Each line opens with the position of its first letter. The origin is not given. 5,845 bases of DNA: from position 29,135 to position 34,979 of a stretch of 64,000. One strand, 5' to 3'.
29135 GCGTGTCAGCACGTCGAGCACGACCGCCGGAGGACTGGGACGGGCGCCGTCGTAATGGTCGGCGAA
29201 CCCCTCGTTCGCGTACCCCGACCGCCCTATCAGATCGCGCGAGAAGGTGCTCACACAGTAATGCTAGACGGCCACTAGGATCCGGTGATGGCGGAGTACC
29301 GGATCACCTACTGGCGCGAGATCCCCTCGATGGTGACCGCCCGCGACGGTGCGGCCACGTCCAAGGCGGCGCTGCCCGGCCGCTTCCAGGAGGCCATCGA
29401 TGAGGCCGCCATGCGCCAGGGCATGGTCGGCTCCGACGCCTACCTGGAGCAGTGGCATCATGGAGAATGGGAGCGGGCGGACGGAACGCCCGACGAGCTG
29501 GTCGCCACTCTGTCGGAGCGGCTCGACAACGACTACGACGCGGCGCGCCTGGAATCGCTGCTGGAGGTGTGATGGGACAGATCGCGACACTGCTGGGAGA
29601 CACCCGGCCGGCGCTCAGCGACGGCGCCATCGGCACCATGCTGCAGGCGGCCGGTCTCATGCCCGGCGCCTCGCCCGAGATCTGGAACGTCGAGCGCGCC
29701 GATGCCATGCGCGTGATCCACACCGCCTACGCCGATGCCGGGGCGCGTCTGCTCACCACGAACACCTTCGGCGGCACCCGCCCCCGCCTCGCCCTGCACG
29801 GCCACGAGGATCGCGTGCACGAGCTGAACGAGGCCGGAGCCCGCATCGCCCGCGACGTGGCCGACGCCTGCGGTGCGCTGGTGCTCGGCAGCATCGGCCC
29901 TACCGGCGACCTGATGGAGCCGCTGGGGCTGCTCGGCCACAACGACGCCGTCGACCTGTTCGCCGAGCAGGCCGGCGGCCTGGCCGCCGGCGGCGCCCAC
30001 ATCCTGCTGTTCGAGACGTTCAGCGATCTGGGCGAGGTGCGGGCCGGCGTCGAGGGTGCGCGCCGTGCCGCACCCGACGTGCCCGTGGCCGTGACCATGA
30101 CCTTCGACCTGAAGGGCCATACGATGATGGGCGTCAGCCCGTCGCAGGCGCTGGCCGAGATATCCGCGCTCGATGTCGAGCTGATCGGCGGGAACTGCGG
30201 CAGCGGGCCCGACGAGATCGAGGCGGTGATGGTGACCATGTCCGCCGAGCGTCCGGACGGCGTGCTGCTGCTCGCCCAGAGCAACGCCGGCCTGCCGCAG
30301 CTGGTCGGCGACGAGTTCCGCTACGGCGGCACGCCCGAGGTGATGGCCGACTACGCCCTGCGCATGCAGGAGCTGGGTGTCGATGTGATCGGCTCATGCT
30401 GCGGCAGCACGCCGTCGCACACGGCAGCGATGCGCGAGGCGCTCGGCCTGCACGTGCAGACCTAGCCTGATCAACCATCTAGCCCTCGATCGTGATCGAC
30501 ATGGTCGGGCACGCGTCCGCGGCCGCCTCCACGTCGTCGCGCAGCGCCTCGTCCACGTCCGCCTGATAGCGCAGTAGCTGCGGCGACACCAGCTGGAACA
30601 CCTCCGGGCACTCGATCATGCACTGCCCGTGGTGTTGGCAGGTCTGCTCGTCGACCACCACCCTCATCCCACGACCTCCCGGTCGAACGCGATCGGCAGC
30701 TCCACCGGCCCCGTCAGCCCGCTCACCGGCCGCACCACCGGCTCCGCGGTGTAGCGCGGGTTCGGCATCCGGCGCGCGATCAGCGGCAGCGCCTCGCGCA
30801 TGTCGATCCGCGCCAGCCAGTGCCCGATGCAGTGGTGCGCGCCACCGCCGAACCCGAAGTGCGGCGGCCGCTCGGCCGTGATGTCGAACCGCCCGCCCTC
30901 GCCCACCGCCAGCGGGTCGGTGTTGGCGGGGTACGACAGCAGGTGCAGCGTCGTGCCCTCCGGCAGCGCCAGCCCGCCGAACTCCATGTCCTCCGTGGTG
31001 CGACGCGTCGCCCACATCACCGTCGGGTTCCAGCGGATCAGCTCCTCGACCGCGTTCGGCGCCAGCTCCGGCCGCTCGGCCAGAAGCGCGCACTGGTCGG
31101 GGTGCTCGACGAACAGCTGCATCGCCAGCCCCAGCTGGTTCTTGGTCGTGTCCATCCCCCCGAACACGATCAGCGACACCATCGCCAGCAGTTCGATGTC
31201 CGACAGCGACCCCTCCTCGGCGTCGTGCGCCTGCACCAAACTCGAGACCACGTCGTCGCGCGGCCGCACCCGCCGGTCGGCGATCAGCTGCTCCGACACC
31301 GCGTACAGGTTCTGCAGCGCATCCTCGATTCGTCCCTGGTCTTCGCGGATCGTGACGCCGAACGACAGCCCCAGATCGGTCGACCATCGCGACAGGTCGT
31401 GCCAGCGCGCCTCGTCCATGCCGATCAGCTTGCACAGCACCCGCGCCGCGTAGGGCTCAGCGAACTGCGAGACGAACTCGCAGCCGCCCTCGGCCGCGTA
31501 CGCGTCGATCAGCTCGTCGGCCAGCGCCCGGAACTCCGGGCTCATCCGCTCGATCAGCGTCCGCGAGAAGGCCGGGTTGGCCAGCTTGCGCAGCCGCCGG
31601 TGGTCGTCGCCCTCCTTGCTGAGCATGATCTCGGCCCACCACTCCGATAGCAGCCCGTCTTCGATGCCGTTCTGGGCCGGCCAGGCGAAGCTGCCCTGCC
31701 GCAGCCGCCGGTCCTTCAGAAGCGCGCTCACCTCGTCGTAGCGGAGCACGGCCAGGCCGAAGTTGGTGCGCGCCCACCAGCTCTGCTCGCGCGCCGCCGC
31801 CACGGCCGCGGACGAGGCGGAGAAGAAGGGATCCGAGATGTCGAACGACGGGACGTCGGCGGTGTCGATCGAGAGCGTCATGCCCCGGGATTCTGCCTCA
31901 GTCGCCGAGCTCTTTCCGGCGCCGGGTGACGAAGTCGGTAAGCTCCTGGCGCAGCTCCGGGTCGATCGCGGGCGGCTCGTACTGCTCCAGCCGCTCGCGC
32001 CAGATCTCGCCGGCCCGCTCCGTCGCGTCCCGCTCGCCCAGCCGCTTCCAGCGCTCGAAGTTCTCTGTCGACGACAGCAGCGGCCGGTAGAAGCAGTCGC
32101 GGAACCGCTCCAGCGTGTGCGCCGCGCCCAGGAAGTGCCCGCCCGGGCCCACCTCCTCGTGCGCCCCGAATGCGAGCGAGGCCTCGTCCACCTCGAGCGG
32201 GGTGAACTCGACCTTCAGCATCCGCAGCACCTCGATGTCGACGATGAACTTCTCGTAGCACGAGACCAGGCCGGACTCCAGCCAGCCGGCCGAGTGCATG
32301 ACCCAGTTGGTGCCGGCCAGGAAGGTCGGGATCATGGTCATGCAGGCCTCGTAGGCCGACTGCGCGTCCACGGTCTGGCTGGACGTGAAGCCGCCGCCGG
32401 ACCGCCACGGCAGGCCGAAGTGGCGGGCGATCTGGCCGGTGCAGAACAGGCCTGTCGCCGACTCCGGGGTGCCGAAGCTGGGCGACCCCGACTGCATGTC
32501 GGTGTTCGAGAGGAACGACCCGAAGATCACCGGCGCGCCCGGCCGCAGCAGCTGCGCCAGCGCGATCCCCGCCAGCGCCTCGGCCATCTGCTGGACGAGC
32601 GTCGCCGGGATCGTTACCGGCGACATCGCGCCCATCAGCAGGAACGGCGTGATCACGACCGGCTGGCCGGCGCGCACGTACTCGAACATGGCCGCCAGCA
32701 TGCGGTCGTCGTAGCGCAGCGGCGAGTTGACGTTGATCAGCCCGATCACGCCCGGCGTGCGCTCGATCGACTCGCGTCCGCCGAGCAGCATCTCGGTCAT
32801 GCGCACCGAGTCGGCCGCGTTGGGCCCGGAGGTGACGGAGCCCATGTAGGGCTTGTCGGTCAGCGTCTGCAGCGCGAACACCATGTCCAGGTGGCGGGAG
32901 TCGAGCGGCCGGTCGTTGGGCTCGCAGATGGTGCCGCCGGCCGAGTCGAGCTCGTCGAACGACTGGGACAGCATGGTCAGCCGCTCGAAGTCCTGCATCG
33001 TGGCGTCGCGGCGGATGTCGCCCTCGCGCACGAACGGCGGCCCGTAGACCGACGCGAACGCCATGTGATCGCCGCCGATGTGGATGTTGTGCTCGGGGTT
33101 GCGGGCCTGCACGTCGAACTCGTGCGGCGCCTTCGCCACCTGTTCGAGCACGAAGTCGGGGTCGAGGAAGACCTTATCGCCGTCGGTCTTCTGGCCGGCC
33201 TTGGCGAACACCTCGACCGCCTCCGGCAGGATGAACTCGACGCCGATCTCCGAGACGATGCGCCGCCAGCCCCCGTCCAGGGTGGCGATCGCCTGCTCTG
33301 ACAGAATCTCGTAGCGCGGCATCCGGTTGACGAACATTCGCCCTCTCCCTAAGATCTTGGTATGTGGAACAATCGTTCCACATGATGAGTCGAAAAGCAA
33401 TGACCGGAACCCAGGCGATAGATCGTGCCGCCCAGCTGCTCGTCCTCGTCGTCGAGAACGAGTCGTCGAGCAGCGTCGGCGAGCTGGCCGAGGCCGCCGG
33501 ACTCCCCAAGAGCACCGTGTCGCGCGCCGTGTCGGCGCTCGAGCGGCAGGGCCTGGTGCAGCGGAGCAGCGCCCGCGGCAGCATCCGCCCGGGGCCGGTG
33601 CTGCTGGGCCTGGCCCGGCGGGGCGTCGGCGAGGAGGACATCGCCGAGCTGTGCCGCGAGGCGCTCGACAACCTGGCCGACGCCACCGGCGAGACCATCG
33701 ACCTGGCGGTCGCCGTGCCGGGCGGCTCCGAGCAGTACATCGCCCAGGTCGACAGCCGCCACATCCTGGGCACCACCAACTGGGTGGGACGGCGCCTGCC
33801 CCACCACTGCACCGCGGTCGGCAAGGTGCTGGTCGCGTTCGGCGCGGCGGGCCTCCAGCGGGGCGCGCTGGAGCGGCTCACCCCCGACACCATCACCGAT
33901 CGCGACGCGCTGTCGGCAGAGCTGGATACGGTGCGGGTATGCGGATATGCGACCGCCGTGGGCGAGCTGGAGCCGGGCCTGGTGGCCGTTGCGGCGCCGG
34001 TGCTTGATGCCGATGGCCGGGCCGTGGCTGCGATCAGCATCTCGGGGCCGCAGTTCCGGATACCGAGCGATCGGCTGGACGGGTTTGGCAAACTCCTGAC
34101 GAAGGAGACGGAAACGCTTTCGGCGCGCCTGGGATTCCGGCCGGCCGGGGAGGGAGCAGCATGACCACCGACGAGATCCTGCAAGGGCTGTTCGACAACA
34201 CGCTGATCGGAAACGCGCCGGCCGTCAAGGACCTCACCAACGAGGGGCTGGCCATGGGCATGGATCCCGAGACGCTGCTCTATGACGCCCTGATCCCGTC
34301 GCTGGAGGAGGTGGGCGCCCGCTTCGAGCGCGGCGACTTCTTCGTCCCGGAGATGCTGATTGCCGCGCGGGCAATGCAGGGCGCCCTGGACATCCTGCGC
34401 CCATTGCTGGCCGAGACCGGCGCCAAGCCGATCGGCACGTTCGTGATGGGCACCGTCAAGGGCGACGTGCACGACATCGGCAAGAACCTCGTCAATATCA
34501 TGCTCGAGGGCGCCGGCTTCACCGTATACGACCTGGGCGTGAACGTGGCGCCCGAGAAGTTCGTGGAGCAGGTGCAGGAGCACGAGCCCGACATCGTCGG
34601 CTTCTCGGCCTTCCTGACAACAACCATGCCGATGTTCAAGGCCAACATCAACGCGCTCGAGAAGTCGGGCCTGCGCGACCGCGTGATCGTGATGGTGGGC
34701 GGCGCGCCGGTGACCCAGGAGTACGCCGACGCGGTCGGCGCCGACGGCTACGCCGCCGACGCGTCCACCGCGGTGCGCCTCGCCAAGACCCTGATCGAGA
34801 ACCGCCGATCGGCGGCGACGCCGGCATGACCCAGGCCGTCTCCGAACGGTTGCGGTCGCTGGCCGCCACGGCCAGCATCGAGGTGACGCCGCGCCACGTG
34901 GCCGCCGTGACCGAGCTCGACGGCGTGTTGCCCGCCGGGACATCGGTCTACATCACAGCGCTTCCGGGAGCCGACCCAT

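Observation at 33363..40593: Eight-gene, translationally coupled corrinoid methyl-transfer operon in a high-GC actinobacterial-type genome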

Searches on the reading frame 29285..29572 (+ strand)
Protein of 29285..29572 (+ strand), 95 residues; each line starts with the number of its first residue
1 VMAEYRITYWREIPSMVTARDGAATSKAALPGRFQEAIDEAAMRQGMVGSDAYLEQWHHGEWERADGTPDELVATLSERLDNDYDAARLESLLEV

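Call 9: search_protein_families(library=pfam, proteins=[window:29285-29572:+], max_evalue=0.00001)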
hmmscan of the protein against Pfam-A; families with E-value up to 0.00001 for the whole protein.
window:29285-29572:+ (95 aa): 1 family
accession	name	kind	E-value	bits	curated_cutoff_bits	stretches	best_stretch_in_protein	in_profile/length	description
PF13769.11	Virulence_fact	-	2.3e-19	70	25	1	9-92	2-80/81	Virulence factor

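Call 46: search_protein_families(library=ncbifam, proteins=[window:29285-29572:+], max_evalue=1e-10)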
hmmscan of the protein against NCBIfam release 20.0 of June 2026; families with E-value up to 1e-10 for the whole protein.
window:29285-29572:+ (95 aa): 0 families

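Call 81: find_homologous_proteins(query=A2, max_evalue=0.001)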
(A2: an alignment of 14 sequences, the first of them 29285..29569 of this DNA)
Query A2 (14 sequences) (95 aa, profile of the alignment): 7996 proteins with E <= 0.001 among 8000 candidates; the best 120 are listed.
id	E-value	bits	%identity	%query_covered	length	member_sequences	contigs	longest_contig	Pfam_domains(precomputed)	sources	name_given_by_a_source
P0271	9.5e-45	168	66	98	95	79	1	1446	PF13769.12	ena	-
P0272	2.7e-44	167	65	98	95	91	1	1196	PF13769.12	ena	-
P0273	1.5e-43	165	64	98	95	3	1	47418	PF13769.12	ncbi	-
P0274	2.1e-43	164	65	98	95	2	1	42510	PF13769.12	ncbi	-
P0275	3.7e-43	163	64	98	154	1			PF13769.12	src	-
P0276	5.3e-43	163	61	98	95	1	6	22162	PF13769.12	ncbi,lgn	-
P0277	5.6e-43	163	61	98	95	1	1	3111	PF13769.12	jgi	jgi:hypothetical protein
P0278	5.6e-43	163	62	98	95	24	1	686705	PF13769.12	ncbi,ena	-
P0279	6.3e-43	163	61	98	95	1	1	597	PF13769.12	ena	-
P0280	8.2e-43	162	66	98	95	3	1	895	PF13769.12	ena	-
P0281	1.0e-42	162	65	98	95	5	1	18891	PF13769.12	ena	-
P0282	1.0e-42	162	61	98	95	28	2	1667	PF13769.12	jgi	jgi:hypothetical protein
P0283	1.9e-42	161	62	98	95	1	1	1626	PF13769.12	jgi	jgi:hypothetical protein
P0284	2.9e-42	161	65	98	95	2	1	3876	PF13769.12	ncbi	ncbi:MAG TPA: virulence factor [Gaiellales bacterium]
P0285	3.3e-42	160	62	98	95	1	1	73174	PF13769.12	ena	-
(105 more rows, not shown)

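Call 89: predict_structure(alignment_id=A3)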
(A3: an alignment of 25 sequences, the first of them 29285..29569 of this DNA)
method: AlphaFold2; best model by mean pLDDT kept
length: 95 residues; sequences in the alignment: 25
mean_pLDDT: 95.6   pTM: 0.83
mean pLDDT of the five models: 95.6, 95.5, 95.1, 94.0, 92.3
residues with pLDDT >= 90: 89; 70-90: 5; 50-70: 1; < 50: 0
segments of 3 or more residues with pLDDT < 50: none
pLDDT, mean of each block of 10 residues (from residue 1): 96 98 97 97 92 95 98 98 95 85
secondary structure, 60 per line:
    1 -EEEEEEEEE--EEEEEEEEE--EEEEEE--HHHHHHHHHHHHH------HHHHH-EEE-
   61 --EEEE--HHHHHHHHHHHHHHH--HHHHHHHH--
elements in order: E2-10 E13-21 E24-29 H32-44 H51-55 E57-59 E63-66 H69-83 H86-93

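Call 91: fold_search(model_id=the predicted structure, library=pdb)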
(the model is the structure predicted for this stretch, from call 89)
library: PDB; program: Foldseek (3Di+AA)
matches with E <= 10: 374; with E <= 0.001: 0
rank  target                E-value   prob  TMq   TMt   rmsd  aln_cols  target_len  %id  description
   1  7qoh_g                1.0e+00  0.06  0.21  0.23  10.9        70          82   14  Unique vertex of the phicrAss001 virion with C5 symmetry imposed (released 2023-03-29)
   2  9c96_A                1.5e+00  0.02  0.18  0.09  17.7       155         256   14  Cryo-EM structure of TAP binding protein related (TAPBPR) in complex with HLA-A*02:01 bound to a suboptimal peptide. (released 2025-01-22)
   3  8enh_K                1.7e+00  0.02  0.19  0.10  16.8       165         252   10  Cross-reactive 3180 TCR recognition of HLA-B*35:01-NP7 epitope from 2002 H3N2 influenza strain (released 2024-03-27)
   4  7okt_A                1.8e+00  0.05  0.20  0.12  13.5       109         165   12  X-ray structure of soluble EPCR in C2221 space group (released 2022-04-27)
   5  4mvb_A                1.8e+00  0.03  0.19  0.12  17.3       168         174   11  42F3 pCPB7/H-2Ld Complex (released 2015-08-19)
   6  6koi_O                1.9e+00  0.04  0.21  0.18  14.4        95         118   18  Crystal structure of SNX11-PXe domain in dimer form. (released 2020-07-08)
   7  6v3j_A                1.9e+00  0.02  0.19  0.09  16.5       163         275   10  KIR3DL1 in complex with HLA-B*57:03 presenting the peptide LSSPVTKSF (released 2020-05-20)
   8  6bj8_A                2.0e+00  0.03  0.22  0.09  17.2       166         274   10  TCR55 in complex with Pep20/HLA-B35 (released 2018-07-25)
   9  7drn_D                2.2e+00  0.08  0.29  0.11  11.8       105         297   10  Structure of ATP-grasp ligase PsnB complexed with precursor peptide PsnA2 and AMPPNP (released 2021-09-08)
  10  2hfq_MODEL_1_A        2.2e+00  0.06  0.23  0.24   8.5        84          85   14  NMR structure of protein NE1680 from Nitrosomonas europaea: Northeast Structural Genomics Consortium target Ne (released 2006-09-19)
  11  8v51_A                2.2e+00  0.02  0.19  0.09  16.8       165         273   10  Crystal structure of a HLA-B*35:01-NP10 with D1 TCR (released 2024-12-18)
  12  4v3e_B                2.3e+00  0.05  0.17  0.10  12.3        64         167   11  The CIDRa domain from IT4var07 PfEMP1 bound to endothelial protein C receptor (released 2014-12-17)
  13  8txu_B                2.3e+00  0.04  0.23  0.15  23.3        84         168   20  Fab 3864-10 in complex with influenza HA H3-SING16 (released 2024-09-11)
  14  7dro_B                2.3e+00  0.04  0.24  0.09  12.1       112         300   10  Structure of ATP-grasp ligase PsnB complexed with minimal precursor (released 2021-09-08)
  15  9tjx_D                2.3e+00  0.03  0.22  0.14  15.9       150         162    9  Structure of factor VII Gla domain bound to EPCR (released 2026-03-25)
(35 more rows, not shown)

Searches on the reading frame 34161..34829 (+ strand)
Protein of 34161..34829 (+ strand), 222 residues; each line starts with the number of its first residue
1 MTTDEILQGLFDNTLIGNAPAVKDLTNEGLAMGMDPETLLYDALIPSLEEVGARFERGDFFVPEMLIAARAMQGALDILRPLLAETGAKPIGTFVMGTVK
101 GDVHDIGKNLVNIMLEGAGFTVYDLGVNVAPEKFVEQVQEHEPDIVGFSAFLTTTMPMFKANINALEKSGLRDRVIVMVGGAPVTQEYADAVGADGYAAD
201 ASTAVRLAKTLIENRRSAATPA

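Call 5: search_protein_families(library=pfam, proteins=[window:34161-34829:+])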
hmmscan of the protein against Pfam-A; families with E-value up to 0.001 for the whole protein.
window:34161-34829:+ (222 aa): 2 families
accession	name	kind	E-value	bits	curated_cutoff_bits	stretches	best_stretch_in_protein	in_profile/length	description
PF02310.24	B12-binding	-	4.2e-30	104.5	32.1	1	93-205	2-120/121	B12 binding domain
PF02607.22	B12-binding_2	-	9.8e-18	64.6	23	1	8-79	3-73/74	B12 binding domain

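Call 6: search_protein_families(library=ncbifam, proteins=[window:34161-34829:+])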
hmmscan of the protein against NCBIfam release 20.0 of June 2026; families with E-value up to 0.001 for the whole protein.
window:34161-34829:+ (222 aa): 15 families
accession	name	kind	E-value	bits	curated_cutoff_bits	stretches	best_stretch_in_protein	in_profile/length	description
NF047996.1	corrin_MtgC_2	exception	6.4e-62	208.8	370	1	8-214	6-212/212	glycine betaine-specific corrinoid protein MtgC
NF041607.1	dimeth_corrin_MtbC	equivalog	5.5e-56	189.3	350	1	33-211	23-202/203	dimethylamine corrinoid protein MtbC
TIGR02370.1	pyl_corrinoid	subfamily_domain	4.2e-55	186.2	215.3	1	20-204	12-197/197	methyltransferase cognate corrinoid protein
NF047995.1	corrinoid_MtgC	exception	9.1e-51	172.4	310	1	5-212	3-213/215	glycine betaine-specific corrinoid protein MtgC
TIGR02082.1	metH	equivalog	1.4e-37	128.9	1010.85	1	17-217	657-863/1182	methionine synthase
NF040669.1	MtaC2_Meth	equivalog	6.6e-35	120.7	450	1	3-216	39-250/267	methanol--corrinoid protein MtaC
NF040655.1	MtaC_Meth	equivalog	9.6e-33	113.3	420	1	5-215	34-241/253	methanol--corrinoid protein MtaC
NF007024.0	PRK09490.1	equivalog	3.4e-30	104.6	1497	1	35-218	690-882/1234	methionine synthase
NF002612.0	PRK02261.1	equivalog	5.2e-12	45.5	110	1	93-184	5-95/148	methylaspartate mutase subunit S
TIGR01501.1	MthylAspMutase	equivalog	1.3e-09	37.9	135.8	1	93-184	3-93/134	methylaspartate mutase subunit S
TIGR00640.1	acid_CoA_mut_C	subfamily_domain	1.6e-09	37.8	57.45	1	101-189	12-99/132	methylmalonyl-CoA mutase C-terminal domain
NF040743.1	ornith_mutase_E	equivalog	1.7e-09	36.2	800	1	93-217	597-728/730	D-ornithine 4,5-aminomutase subunit OraE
NF052513.1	TransRegCarH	equivalog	5.1e-09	35.8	400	1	10-200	87-266/274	HTH-type transcriptional repressor CarH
NF052385.1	Lys_5_6_beta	equivalog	2e-08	34.2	280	1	119-212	138-234/241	lysine 5,6-aminomutase subunit beta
NF006944.0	PRK09426.1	equivalog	2.6e-06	25.7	876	1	77-190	577-687/721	methylmalonyl-CoA mutase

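Call 22: find_encoding_contigs(protein=window:34161-34829:+, flank=10000, max_places=6)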
Protein window:34161-34829:+ (222 aa): no gene with exactly this product is on record in the collection.
